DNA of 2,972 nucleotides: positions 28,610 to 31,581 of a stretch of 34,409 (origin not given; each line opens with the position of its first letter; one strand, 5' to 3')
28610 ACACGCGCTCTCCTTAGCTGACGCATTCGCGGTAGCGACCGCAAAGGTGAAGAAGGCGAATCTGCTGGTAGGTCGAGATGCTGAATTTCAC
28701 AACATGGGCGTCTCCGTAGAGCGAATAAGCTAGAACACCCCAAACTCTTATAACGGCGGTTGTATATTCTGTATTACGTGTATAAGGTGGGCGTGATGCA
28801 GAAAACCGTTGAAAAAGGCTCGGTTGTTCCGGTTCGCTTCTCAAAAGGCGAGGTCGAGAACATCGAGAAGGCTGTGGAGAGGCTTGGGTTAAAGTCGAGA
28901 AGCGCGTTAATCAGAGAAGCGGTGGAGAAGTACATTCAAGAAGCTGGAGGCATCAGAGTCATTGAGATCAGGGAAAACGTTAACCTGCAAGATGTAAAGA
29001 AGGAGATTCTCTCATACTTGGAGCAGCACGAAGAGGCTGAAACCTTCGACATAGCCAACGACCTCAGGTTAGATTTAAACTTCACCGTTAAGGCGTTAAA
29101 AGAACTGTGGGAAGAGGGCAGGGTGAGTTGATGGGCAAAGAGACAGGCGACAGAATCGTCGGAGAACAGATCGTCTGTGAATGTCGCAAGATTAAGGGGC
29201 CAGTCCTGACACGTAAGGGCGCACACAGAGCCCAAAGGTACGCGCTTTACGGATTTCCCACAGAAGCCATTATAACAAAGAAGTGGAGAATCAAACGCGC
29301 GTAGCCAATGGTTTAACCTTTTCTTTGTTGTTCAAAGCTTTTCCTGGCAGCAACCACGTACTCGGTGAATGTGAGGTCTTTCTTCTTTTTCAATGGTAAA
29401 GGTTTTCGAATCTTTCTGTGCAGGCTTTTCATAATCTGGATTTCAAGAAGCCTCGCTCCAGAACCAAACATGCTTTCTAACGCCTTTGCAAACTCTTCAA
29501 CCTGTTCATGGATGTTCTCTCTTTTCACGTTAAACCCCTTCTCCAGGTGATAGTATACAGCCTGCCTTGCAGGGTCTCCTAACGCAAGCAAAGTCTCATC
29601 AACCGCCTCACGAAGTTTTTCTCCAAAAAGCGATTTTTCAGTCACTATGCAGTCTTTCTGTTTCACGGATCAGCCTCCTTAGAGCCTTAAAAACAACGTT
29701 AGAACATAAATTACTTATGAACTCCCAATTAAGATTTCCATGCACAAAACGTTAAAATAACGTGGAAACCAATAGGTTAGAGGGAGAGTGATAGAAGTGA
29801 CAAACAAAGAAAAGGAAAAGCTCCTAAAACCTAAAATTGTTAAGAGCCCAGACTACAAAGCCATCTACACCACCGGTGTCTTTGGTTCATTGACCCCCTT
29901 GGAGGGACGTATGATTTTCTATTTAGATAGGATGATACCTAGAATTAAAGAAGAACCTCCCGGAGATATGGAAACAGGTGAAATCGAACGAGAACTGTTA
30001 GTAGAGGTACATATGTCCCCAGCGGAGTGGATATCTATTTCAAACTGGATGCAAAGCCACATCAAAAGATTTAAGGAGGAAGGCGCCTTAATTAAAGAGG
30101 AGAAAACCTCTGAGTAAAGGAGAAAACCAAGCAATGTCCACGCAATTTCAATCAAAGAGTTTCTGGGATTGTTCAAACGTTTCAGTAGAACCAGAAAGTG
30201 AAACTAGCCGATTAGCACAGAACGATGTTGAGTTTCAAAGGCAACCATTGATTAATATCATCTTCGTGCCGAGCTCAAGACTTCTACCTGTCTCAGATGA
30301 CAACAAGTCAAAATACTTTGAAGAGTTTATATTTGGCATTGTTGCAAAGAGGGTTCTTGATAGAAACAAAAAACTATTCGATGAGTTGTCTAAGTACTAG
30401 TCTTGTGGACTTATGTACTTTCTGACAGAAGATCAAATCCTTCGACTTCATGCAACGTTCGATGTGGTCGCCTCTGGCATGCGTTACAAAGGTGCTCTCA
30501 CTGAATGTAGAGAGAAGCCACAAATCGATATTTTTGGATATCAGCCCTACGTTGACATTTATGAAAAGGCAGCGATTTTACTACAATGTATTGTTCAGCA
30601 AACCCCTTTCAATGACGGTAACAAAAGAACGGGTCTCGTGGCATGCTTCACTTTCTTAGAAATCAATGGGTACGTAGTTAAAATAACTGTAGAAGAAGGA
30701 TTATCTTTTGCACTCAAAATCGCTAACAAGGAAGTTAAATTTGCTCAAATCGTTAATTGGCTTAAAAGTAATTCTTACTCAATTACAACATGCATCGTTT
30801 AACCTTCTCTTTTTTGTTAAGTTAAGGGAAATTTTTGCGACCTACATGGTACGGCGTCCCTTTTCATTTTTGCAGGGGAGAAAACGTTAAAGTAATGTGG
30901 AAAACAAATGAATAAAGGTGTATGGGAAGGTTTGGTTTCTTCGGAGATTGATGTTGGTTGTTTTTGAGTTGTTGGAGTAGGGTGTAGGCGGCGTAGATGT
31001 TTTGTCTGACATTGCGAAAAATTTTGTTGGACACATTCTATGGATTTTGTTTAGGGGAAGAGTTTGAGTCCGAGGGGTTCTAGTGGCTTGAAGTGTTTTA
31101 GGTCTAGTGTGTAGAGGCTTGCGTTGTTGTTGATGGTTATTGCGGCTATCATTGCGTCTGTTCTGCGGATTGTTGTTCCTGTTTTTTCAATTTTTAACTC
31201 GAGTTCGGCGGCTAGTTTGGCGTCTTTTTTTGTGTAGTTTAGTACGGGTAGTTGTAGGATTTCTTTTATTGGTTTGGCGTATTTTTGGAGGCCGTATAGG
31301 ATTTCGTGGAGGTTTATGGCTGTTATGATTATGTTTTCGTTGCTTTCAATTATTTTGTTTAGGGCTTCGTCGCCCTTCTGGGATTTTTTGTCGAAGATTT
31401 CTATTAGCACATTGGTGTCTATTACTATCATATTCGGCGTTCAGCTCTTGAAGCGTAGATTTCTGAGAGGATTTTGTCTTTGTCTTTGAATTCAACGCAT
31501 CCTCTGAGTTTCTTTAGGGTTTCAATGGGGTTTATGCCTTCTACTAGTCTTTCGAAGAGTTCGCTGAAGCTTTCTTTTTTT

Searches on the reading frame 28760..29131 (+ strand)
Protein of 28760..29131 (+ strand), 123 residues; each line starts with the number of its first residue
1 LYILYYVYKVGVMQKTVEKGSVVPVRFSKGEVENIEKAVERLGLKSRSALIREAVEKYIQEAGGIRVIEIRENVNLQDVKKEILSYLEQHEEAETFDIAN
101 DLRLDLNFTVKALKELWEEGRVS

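Call 87: search_protein_families(library=pfam, proteins=[window:28760-29131:+], max_evalue=0.01)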
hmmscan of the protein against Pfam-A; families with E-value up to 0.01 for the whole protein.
window:28760-29131:+ (123 aa): 4 families
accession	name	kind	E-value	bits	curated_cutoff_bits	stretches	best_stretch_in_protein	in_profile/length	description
PF01402.27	RHH_1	-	2.7e-06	27.6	20.5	1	31-59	10-37/39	Ribbon-helix-helix protein, copG family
PF09957.15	VapB_antitoxin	-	0.00011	22.4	23.4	1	35-70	12-44/47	Bacterial antitoxin of type II TA system, VapB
PF18552.7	PheRS_DBD1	-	0.00062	20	26.2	1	77-114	3-40/59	PheRS DNA binding domain 1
PF21983.2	NikA-like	-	0.0092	16.5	27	0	22-70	6-54/72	Mobilization protein NikA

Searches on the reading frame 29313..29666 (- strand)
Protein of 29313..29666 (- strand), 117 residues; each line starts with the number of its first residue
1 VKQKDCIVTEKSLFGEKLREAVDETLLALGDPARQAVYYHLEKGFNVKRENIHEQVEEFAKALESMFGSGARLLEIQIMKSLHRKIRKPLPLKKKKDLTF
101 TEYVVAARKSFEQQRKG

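Call 89: search_protein_families(library=pfam, proteins=[window:29313-29666:-], max_evalue=0.01)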
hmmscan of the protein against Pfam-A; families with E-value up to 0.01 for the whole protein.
window:29313-29666:- (117 aa): 1 family
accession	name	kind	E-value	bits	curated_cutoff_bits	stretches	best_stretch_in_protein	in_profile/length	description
PF11537.13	NitrOD5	-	0.006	17.1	27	1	38-88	27-78/94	Nitrosopumilus output domain 5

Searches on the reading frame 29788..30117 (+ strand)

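Call 89: search_protein_families(library=pfam, proteins=[window:29788-30117:+], max_evalue=0.01)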
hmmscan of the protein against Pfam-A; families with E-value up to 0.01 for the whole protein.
window:29788-30117:+ (109 aa): 1 family
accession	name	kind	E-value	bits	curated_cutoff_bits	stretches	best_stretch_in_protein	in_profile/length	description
PF11950.13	DUF3467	-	3.3e-05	24.3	25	1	6-101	8-89/92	Protein of unknown function (DUF3467)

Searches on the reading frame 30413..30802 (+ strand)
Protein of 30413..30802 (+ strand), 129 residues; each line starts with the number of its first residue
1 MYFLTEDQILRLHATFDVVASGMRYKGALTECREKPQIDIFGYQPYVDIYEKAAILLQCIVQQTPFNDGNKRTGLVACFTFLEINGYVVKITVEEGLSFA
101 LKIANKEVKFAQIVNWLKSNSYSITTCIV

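Call 87: search_protein_families(library=pfam, proteins=[window:30413-30802:+], max_evalue=0.01)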
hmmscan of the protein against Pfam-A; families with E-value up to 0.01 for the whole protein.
window:30413-30802:+ (129 aa): 1 family
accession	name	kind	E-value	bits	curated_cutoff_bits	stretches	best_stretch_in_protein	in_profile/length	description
PF02661.23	Fic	-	5.8e-10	40.3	24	1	4-82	2-93/93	Fic/DOC family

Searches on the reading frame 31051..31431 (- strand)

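Call 89: search_protein_families(library=pfam, proteins=[window:31051-31431:-], max_evalue=0.01)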
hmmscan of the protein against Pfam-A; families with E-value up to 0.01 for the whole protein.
window:31051-31431:- (126 aa): 3 families
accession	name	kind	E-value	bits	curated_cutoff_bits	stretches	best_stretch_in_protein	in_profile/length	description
PF01850.27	PIN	-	1.4e-13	51.9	23.6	1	2-112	1-113/120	PIN domain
PF16289.11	PIN_12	-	7.7e-05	23.6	32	1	2-77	1-82/172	PIN domain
PF13470.12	PIN_3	-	0.0042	18.3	27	1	2-74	2-74/115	PIN domain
